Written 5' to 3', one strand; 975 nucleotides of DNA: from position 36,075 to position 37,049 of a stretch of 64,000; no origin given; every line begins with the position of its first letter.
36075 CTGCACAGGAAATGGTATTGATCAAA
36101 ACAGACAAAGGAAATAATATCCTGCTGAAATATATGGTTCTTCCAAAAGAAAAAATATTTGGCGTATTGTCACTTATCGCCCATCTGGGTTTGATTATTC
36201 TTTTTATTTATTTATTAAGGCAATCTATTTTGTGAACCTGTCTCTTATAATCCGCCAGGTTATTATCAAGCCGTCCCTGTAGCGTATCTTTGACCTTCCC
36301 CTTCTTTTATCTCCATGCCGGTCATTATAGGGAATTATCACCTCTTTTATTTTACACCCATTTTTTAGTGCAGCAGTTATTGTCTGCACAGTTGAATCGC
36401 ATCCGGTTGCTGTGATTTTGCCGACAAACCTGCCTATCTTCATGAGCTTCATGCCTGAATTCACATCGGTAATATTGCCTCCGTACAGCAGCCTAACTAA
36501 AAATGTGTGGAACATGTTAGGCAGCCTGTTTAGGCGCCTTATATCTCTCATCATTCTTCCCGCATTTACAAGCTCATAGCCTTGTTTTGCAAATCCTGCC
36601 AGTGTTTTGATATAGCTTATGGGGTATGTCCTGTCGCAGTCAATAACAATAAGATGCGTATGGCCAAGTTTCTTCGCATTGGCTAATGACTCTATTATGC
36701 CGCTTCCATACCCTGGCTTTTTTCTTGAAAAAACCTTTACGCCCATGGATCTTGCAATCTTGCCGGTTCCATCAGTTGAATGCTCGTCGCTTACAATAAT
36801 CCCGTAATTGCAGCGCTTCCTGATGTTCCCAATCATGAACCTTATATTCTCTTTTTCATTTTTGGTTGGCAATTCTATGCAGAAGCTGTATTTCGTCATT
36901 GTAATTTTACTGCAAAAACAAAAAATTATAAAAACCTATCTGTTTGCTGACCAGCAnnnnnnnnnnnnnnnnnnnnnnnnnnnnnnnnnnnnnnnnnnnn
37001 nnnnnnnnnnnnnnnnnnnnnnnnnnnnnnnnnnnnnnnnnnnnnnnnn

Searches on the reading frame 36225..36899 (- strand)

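Call 30: search_protein_families(library=pfam, proteins=[window:36225-36899:-], max_evalue=0.001)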
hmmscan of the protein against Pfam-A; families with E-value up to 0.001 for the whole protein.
window:36225-36899:- (224 aa): 1 family
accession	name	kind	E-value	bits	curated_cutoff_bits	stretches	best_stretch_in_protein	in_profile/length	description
PF00535.33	Glycos_transf_2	-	2.2e-12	47.7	23.3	1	10-153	4-159/168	Glycosyl transferase family 2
